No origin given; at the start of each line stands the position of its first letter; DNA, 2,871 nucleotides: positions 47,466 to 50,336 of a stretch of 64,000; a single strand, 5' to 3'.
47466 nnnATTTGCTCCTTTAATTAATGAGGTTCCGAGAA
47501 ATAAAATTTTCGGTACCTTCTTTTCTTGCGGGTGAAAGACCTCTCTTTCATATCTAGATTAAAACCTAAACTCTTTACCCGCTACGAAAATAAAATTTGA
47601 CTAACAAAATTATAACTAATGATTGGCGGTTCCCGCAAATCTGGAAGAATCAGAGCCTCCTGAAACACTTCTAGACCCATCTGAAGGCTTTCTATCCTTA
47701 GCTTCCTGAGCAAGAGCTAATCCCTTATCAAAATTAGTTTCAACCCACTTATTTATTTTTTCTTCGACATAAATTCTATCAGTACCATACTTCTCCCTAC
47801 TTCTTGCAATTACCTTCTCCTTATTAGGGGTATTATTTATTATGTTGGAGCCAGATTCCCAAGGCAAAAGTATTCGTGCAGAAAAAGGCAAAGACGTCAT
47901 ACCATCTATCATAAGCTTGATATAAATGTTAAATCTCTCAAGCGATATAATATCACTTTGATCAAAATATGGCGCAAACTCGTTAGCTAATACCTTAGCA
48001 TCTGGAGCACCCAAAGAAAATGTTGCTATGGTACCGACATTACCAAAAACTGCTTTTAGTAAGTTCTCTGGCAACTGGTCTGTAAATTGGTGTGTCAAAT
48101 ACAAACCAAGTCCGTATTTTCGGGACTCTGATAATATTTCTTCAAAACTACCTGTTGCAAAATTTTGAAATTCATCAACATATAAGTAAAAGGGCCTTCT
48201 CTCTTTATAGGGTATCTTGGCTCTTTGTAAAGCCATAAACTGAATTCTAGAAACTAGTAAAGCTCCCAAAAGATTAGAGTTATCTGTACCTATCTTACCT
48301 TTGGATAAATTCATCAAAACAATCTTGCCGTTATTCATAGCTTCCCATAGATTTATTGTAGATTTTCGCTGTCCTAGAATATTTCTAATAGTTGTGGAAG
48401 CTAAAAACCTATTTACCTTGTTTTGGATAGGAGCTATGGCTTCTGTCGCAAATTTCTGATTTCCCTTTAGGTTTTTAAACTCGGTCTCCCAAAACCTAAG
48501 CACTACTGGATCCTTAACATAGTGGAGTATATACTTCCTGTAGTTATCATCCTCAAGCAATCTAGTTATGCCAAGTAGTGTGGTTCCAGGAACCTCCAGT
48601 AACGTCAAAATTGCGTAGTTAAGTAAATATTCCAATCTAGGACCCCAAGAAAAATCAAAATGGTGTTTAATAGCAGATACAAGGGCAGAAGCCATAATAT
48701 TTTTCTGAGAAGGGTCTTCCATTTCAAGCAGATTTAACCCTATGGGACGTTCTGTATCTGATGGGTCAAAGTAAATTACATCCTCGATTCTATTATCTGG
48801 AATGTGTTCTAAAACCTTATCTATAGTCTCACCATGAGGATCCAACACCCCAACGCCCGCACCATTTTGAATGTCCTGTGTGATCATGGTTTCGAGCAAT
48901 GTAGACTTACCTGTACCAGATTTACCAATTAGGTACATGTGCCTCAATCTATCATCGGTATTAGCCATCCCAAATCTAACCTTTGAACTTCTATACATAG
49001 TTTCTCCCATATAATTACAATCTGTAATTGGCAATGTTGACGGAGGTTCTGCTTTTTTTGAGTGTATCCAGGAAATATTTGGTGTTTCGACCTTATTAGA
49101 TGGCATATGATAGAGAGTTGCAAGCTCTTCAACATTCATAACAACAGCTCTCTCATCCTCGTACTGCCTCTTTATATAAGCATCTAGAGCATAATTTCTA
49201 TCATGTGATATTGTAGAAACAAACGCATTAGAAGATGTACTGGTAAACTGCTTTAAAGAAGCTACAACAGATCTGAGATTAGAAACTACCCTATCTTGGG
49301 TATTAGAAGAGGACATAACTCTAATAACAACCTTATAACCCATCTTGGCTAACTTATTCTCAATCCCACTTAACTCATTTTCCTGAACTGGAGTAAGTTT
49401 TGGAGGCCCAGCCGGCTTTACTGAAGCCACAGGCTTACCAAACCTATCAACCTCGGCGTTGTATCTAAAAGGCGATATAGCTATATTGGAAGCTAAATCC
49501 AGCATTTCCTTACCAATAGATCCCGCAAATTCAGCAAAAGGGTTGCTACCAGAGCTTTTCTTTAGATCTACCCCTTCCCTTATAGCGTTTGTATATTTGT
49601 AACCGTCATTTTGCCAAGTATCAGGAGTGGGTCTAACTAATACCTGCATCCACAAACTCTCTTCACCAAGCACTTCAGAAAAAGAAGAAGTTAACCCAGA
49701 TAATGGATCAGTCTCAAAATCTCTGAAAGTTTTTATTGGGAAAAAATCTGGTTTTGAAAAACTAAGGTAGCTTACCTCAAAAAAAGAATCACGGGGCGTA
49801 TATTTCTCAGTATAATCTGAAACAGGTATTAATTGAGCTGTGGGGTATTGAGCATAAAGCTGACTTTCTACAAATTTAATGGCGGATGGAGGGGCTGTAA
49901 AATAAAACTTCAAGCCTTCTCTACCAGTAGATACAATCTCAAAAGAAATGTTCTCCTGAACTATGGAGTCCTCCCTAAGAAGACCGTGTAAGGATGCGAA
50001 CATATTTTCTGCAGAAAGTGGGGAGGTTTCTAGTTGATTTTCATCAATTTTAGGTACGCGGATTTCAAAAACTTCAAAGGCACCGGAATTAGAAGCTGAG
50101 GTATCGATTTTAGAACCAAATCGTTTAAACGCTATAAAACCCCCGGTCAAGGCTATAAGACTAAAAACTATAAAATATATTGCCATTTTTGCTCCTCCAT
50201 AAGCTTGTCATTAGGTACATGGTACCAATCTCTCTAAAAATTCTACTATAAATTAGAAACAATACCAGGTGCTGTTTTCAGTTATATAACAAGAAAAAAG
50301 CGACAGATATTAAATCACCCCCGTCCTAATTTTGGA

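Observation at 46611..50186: Large membrane-anchored HerA/FtsK/TraD-type ATPase with a novel ~400-aa N-terminal domain, co-transcribed with a Lys/Pro-tailed protein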

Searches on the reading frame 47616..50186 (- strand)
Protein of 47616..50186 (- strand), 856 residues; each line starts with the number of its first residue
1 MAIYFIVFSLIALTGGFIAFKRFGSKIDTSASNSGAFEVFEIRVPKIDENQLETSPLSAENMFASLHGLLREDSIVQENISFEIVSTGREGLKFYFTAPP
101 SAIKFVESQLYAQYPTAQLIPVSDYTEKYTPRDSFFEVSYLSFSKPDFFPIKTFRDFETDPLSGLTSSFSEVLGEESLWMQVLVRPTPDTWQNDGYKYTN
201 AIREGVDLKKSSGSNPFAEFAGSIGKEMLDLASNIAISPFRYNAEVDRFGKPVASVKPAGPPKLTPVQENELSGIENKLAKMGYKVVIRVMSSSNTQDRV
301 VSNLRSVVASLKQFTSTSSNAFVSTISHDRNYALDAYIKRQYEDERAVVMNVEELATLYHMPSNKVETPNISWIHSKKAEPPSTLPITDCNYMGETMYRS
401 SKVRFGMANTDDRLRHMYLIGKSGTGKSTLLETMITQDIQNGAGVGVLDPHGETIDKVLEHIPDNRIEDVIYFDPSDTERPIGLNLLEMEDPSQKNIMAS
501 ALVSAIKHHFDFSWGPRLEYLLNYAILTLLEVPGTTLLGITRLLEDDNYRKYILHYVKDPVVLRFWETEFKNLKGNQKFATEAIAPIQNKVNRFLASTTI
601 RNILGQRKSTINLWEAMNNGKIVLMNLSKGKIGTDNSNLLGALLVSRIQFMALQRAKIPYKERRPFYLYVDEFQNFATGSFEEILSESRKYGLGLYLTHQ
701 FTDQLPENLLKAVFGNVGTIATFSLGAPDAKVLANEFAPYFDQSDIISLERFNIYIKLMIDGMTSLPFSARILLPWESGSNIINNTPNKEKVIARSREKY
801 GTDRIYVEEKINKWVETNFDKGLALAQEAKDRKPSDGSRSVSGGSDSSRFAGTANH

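Call 6: search_protein_families(library=pfam, proteins=[window:47616-50186:-], max_evalue=0.01)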
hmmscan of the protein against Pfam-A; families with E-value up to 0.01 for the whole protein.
window:47616-50186:- (856 aa): 10 families
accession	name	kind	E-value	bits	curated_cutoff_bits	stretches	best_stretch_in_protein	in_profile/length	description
PF10412.15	TrwB_AAD_bind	-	2.3e-09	37.1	20.5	1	415-707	16-288/387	Type IV secretion-system coupling protein DNA-binding domain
PF01935.23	DUF87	-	3.8e-08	34.1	23.2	1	414-634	23-208/220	Helicase HerA, central domain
PF13401.12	AAA_22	-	0.00012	22.9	27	0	415-462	6-54/130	AAA domain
PF02534.20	T4SS-DNA_transf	-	0.00018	20.9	20.1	0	405-481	34-108/468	Type IV secretory system Conjugative DNA transfer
PF12696.13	TraG-D_C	-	0.00056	20.3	22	1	665-724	1-65/126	TraM recognition site of TraD and TraG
PF13191.12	AAA_16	-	0.00068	20.6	32.6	0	412-445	22-55/167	AAA ATPase domain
PF03193.22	RsgA_GTPase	-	0.0036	17.6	30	0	416-440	108-132/174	RsgA GTPase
PF00005.33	ABC_tran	-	0.0044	18.1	25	0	416-438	13-35/137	ABC transporter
PF25199.1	nSTAND_NTPase5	-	0.0065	16.7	34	0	409-465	36-93/145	Novel STAND NTPase 5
PF03205.20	MobB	-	0.0082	16.5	26.6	0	418-454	3-39/133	Molybdopterin guanine dinucleotide synthesis protein B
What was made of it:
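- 47616..50186 (-): 856-aa membrane-anchored ATPase. Domain order: TM anchor, VirB4-NTD-like domain (DUF8128), then a coupling-protein-like nucleotide-binding domain with an all-alpha insertion. Pfam TrwB_AAD_bind 37.1 bits, DUF87 34.1 bits, T4SS-DNA_transf 20.9 bits (call 6).
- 47697..49025 (-): Nucleotide-binding domain with inserted all-alpha domain (aa ~388-830). Walker A lies at 48903-48926 (aa 421-428), the all-alpha insertion at roughly 48372-48719 (aa 490-605), and Walker B at 48171-48188 (aa 667-672). Pfam hit coordinates 415-707 (call 6).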

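Call 8: search_protein_families(library=ncbifam, proteins=[window:47616-50186:-], max_evalue=0.01)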
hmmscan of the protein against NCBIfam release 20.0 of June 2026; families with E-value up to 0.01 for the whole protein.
window:47616-50186:- (856 aa): 7 families
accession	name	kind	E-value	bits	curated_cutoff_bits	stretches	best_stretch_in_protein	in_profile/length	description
NF053655.1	CedD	equivalog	5.7e-08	31.9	600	1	393-459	201-266/527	DNA-translocating ATPase CedD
TIGR03743.1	SXT_TraD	subfamily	5.8e-07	28.3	366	1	410-453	171-214/636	conjugative transfer system coupling protein TraD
NF045973.1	conju_CD1115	equivalog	1.6e-06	27.3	250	0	408-506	18-114/442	VirD4-like conjugal transfer protein, CD1115 family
TIGR03754.1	conj_TOL_TraD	equivalog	2.5e-05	23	647.55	1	409-453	175-219/643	type IV conjugative transfer system coupling protein TraD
NF045975.1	VirB4_plasma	equivalog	0.00023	19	590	1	413-453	513-554/894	Mbov_0397 family ICE element conjugal transfer ATPase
NF040819.1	helicase_HerA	equivalog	0.0036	15.9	970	0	414-461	156-204/561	DNA double-strand break repair helicase HerA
NF033849.1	ser_rich_anae_1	subfamily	0.0039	14.6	650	0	515-711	865-1080/1163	serine-rich protein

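Call 9: find_homologous_proteins(query=window:47616-50186:-)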
Query window:47616-50186:- (856 aa): 1769 proteins with E <= 0.001 among 8000 candidates; the best 120 are listed.
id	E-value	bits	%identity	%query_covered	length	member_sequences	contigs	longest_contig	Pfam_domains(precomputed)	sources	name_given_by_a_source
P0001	0.0e+0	1895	98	100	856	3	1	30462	PF26449.1,PF10412.16,PF01935.24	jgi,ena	-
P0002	0.0e+0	1630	84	97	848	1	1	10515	PF26449.1,PF10412.16,PF01935.24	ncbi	-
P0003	0.0e+0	1628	83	100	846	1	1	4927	PF26449.1,PF10412.16,PF01935.24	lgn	-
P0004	0.0e+0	1268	67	97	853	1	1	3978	PF26449.1,PF10412.16,PF01935.24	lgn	-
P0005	0.0e+0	1235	66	96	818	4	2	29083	PF26449.1,PF10412.16,PF01935.24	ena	-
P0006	0.0e+0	1226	67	94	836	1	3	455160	PF26449.1,PF10412.16,PF01935.24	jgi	jgi:hypothetical protein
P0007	0.0e+0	1224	66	97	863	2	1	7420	PF26449.1,PF10412.16,PF01935.24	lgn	-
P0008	0.0e+0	1218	66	97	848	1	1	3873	PF26449.1,PF10412.16,PF01935.24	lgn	-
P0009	0.0e+0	1197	64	97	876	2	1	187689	PF26449.1,PF10412.16,PF01935.24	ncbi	-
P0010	0.0e+0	1190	64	95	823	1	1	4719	PF26449.1,PF10412.16,PF01935.24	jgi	-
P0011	0.0e+0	1190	63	97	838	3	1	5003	PF26449.1,PF10412.16,PF01935.24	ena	-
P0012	0.0e+0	1187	66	93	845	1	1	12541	PF26449.1,PF10412.16,PF01935.24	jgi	jgi:hypothetical protein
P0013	0.0e+0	1187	64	97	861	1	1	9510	PF26449.1,PF10412.16,PF01935.24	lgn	-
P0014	0.0e+0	1186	63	96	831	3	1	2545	PF26449.1,PF10412.16,PF01935.24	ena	-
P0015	0.0e+0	1185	63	97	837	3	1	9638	PF26449.1,PF10412.16,PF01935.24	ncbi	-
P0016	0.0e+0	1182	63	97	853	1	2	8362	PF26449.1,PF10412.16,PF01935.24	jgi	jgi:hypothetical protein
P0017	0.0e+0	1182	65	93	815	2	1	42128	PF26449.1,PF10412.16,PF01935.24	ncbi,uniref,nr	ncbi:ATP-binding protein [candidate division WWE3 bacterium]|uniref:ATP-binding protein n=1 Tax=cand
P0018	0.0e+0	1174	63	94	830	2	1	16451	PF26449.1,PF10412.16,PF01935.24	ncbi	-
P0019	0.0e+0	1172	63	98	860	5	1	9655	PF26449.1,PF10412.16,PF01935.24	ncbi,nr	ncbi:MAG TPA: type IV secretion system DNA-binding domain-containing protein [Patescibacteria group 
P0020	0.0e+0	1170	63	97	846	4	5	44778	PF26449.1,PF10412.16,PF01935.24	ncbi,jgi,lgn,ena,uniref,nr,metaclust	ncbi:MAG: hypothetical protein UU77_C0003G0023 [candidate division WWE3 bacterium GW2011_GWC1_41_7]|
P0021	0.0e+0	1169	65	94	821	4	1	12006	PF26449.1,PF10412.16,PF01935.24,PF02534.21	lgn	-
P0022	0.0e+0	1167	63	97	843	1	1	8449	PF26449.1,PF10412.16,PF01935.24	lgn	-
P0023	0.0e+0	1165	63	98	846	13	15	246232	PF26449.1,PF10412.16,PF01935.24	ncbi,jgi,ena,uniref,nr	ncbi:hypothetical protein A3F07_03435 [candidate division WWE3 bacterium RIFCSPHIGHO2_12_FULL_38_15]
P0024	0.0e+0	1165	64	95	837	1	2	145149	PF26449.1,PF10412.16,PF01935.24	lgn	-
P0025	0.0e+0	1163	62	97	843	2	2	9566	PF26449.1,PF10412.16,PF01935.24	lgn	-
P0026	0.0e+0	1161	64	93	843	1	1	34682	PF26449.1,PF10412.16,PF01935.24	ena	-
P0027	0.0e+0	1160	62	96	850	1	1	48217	PF26449.1,PF10412.16,PF01935.24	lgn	-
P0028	0.0e+0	1158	61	95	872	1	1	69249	PF26449.1,PF10412.16,PF01935.24,PF02534.21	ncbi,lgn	-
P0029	0.0e+0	1155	63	93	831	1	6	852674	PF26449.1,PF10412.16,PF01935.24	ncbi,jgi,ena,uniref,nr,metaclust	ncbi:hypothetical protein A2415_03745 [candidate division WWE3 bacterium RIFOXYC1_FULL_39_7]|uniref:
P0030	0.0e+0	1154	64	92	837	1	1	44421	PF26449.1,PF10412.16,PF01935.24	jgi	jgi:hypothetical protein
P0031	0.0e+0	1153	61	96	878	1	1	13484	PF26449.1,PF10412.16,PF01935.24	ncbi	-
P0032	0.0e+0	1152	61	97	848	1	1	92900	PF26449.1,PF01935.24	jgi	jgi:hypothetical protein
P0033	0.0e+0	1151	63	93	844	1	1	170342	PF26449.1,PF10412.16,PF01935.24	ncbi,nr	ncbi:type IV secretion system DNA-binding domain-containing protein [Patescibacteria group bacterium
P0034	0.0e+0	1150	62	96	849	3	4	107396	PF26449.1,PF10412.16,PF01935.24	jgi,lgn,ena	-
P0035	0.0e+0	1150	62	93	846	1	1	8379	PF26449.1,PF01935.24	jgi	jgi:hypothetical protein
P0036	0.0e+0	1150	63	97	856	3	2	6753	PF26449.1,PF10412.16,PF01935.24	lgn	-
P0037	0.0e+0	1149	63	93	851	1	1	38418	PF26449.1,PF10412.16,PF01935.24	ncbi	-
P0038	0.0e+0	1149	62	95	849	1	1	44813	PF26449.1,PF10412.16,PF01935.24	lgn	-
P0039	0.0e+0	1148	65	93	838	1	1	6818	PF26449.1,PF10412.16,PF01935.24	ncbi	-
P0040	0.0e+0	1148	61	95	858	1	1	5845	PF26449.1,PF01935.24,PF02534.21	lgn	-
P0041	0.0e+0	1147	61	98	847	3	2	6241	PF26449.1,PF10412.16,PF01935.24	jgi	jgi:hypothetical protein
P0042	0.0e+0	1147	61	96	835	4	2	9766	PF26449.1,PF10412.16,PF01935.24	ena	-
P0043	0.0e+0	1146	62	95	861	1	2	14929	PF26449.1,PF10412.16,PF01935.24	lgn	-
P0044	0.0e+0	1146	61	97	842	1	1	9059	PF26449.1,PF10412.16,PF01935.24,PF02534.21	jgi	jgi:hypothetical protein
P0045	0.0e+0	1145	63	95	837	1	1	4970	PF26449.1,PF10412.16,PF01935.24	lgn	-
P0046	0.0e+0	1145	61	98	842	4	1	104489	PF26449.1,PF10412.16,PF01935.24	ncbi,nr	ncbi:type IV secretion system DNA-binding domain-containing protein [Patescibacteria group bacterium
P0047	0.0e+0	1145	63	93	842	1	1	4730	PF26449.1,PF10412.16,PF01935.24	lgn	-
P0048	0.0e+0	1144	61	99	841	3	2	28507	PF26449.1,PF10412.16,PF01935.24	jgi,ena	-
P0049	0.0e+0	1144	60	97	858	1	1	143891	PF26449.1,PF10412.16,PF01935.24,PF02534.21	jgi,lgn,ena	-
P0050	0.0e+0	1144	61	97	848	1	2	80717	PF26449.1,PF01935.24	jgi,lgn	jgi:hypothetical protein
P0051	0.0e+0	1139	62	97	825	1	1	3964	PF26449.1,PF10412.16,PF01935.24,PF02534.21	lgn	-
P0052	0.0e+0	1137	63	95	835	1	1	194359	PF26449.1,PF10412.16,PF01935.24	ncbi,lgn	-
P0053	0.0e+0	1137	60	97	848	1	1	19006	PF26449.1,PF10412.16,PF01935.24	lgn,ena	-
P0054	0.0e+0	1136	60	97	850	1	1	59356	PF26449.1,PF10412.16,PF01935.24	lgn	-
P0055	0.0e+0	1136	60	98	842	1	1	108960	PF26449.1,PF01935.24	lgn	-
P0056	0.0e+0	1136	60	97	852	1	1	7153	PF26449.1,PF10412.16,PF01935.24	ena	-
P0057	0.0e+0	1135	61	93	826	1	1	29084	PF26449.1,PF01935.24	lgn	-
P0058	0.0e+0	1134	60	97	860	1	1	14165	PF26449.1,PF10412.16,PF01935.24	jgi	jgi:hypothetical protein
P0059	0.0e+0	1134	62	97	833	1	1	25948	PF26449.1,PF10412.16,PF01935.24,PF02534.21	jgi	jgi:hypothetical protein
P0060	0.0e+0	1133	62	93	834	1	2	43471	PF26449.1,PF10412.16,PF01935.24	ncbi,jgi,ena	-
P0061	0.0e+0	1133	60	97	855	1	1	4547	PF26449.1,PF01935.24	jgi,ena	-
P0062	0.0e+0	1132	62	94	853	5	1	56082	PF26449.1,PF10412.16,PF01935.24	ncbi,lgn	-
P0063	0.0e+0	1132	62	94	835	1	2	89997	PF26449.1,PF10412.16,PF01935.24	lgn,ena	-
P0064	0.0e+0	1132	60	97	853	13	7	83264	PF26449.1,PF10412.16,PF01935.24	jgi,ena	-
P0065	0.0e+0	1131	62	98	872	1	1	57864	PF26449.1,PF10412.16,PF01935.24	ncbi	-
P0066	0.0e+0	1130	61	97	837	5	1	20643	PF26449.1,PF01935.24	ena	-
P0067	0.0e+0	1130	61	95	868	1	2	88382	PF26449.1,PF10412.16,PF01935.24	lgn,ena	-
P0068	0.0e+0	1129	63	93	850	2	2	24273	PF26449.1,PF10412.16,PF01935.24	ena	-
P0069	0.0e+0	1129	61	96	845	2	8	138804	PF26449.1,PF10412.16,PF01935.24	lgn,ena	-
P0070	0.0e+0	1129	60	95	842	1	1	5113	PF26449.1,PF01935.24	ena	-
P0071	0.0e+0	1126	61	98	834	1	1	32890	PF26449.1,PF10412.16,PF01935.24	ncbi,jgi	ncbi:MAG: DUF87 domain-containing protein [Patescibacteria group bacterium]|jgi:hypothetical protein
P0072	0.0e+0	1126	59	96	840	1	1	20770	PF26449.1,PF10412.16,PF01935.24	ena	-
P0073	0.0e+0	1125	60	98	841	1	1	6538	PF26449.1,PF10412.16,PF01935.24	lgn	-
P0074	0.0e+0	1125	61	98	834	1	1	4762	PF26449.1,PF01935.24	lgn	-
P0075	0.0e+0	1125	61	96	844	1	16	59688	PF26449.1,PF10412.16,PF01935.24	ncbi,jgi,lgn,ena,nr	ncbi:MAG TPA: type IV secretion system DNA-binding domain-containing protein [bacterium]|jgi:DNA hel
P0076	0.0e+0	1124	62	93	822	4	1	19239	PF26449.1,PF10412.16,PF01935.24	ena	-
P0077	0.0e+0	1123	60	97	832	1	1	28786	PF26449.1,PF10412.16,PF01935.24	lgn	-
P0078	0.0e+0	1123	62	93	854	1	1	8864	PF26449.1,PF10412.16,PF01935.24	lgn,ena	-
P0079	0.0e+0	1122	60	97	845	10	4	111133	PF26449.1,PF10412.16,PF01935.24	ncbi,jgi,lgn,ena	-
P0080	0.0e+0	1121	59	98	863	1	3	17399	PF26449.1,PF10412.16,PF01935.24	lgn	-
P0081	0.0e+0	1121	59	97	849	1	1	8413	PF26449.1,PF10412.16,PF01935.24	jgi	jgi:hypothetical protein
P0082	0.0e+0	1120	60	99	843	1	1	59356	PF26449.1,PF10412.16,PF01935.24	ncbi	-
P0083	0.0e+0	1120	59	99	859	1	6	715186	PF26449.1,PF10412.16,PF01935.24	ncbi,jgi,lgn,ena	-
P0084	0.0e+0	1120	61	95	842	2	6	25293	PF26449.1,PF01935.24,PF02534.21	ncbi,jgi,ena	-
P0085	0.0e+0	1119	60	95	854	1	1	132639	PF26449.1,PF10412.16,PF01935.24,PF02534.21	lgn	-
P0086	0.0e+0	1118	60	97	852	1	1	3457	PF26449.1,PF01935.24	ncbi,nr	ncbi:ATP-binding protein [Patescibacteria group bacterium]|nr:ATP-binding protein [Patescibacteria g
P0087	0.0e+0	1118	60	98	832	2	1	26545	PF26449.1,PF01935.24,PF02534.21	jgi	-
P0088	0.0e+0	1118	60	98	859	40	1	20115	PF26449.1,PF01935.24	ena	-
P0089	0.0e+0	1118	62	93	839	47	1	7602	PF26449.1,PF10412.16,PF01935.24,PF12696.14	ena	-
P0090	0.0e+0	1118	59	99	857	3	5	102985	PF26449.1,PF10412.16,PF01935.24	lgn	-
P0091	0.0e+0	1117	60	97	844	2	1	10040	PF26449.1,PF10412.16,PF01935.24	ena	-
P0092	0.0e+0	1117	62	92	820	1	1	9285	PF26449.1,PF10412.16,PF01935.24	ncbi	ncbi:MAG: DUF87 domain-containing protein, partial [Patescibacteria group bacterium]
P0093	0.0e+0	1116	61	97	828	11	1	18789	PF26449.1,PF10412.16,PF01935.24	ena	-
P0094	0.0e+0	1116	61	96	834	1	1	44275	PF26449.1,PF01935.24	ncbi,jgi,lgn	-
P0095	0.0e+0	1115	58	99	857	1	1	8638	PF26449.1,PF10412.16,PF01935.24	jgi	-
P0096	0.0e+0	1115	59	98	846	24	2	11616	PF26449.1,PF10412.16,PF01935.24,PF12696.14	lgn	-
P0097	0.0e+0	1114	61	96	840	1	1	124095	PF26449.1,PF10412.16,PF01935.24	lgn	-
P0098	0.0e+0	1114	60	100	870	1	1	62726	PF26449.1,PF10412.16,PF01935.24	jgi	jgi:hypothetical protein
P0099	0.0e+0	1114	61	96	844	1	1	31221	PF26449.1,PF10412.16,PF01935.24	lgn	-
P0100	0.0e+0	1113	60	97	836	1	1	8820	PF26449.1,PF10412.16,PF01935.24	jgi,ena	-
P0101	0.0e+0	1113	61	94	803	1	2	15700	PF26449.1,PF10412.16,PF01935.24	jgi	jgi:hypothetical protein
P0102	0.0e+0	1113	60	96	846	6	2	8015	PF26449.1,PF10412.16,PF01935.24,PF12696.14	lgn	-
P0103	0.0e+0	1112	60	98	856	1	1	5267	PF26449.1,PF01935.24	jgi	jgi:hypothetical protein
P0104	0.0e+0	1111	60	94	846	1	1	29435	PF26449.1,PF10412.16,PF01935.24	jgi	jgi:hypothetical protein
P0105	0.0e+0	1110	59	97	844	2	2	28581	PF26449.1,PF10412.16,PF01935.24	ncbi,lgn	-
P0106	0.0e+0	1110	61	97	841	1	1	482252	PF26449.1,PF10412.16,PF01935.24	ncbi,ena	-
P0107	0.0e+0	1109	62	93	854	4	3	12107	PF26449.1,PF01935.24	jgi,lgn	-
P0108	0.0e+0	1107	60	95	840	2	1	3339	PF26449.1,PF10412.16,PF01935.24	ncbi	-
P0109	0.0e+0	1107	60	98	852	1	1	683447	PF26449.1,PF10412.16,PF01935.24,PF02534.21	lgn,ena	-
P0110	0.0e+0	1106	59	97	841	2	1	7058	PF26449.1,PF10412.16,PF01935.24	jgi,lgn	-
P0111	0.0e+0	1105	59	97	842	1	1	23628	PF26449.1,PF10412.16,PF01935.24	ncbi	ncbi:type IV secretory system conjugative DNA transfer family protein [Patescibacteria group bacteri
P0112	0.0e+0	1103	61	97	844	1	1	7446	PF26449.1,PF10412.16,PF01935.24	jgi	-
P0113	0.0e+0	1101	59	97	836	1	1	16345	PF26449.1,PF10412.16,PF01935.24,PF02534.21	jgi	-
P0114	0.0e+0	1101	62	91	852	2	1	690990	PF26449.1,PF10412.16,PF01935.24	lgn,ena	-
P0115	0.0e+0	1101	58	100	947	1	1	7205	PF26449.1,PF10412.16,PF01935.24,PF00575.30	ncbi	-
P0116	0.0e+0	1100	59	97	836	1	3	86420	PF26449.1,PF10412.16,PF01935.24,PF02534.21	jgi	-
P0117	0.0e+0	1099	60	93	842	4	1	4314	PF26449.1,PF10412.16,PF01935.24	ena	-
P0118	0.0e+0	1093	59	98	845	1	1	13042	PF26449.1,PF10412.16,PF01935.24,PF02534.21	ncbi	-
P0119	0.0e+0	1093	60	95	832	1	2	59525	PF26449.1,PF10412.16,PF01935.24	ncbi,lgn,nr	ncbi:ATP-binding protein [candidate division WWE3 bacterium]|nr:ATP-binding protein [candidate divis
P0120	0.0e+0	1092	59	98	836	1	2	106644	PF26449.1,PF10412.16,PF01935.24,PF02534.21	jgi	-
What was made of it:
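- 47616..50186 (-): More than 1,769 homologues, the named ones all Patescibacteria (call 9).
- One homologue carries a C-terminal S1 domain (P0115, call 9).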
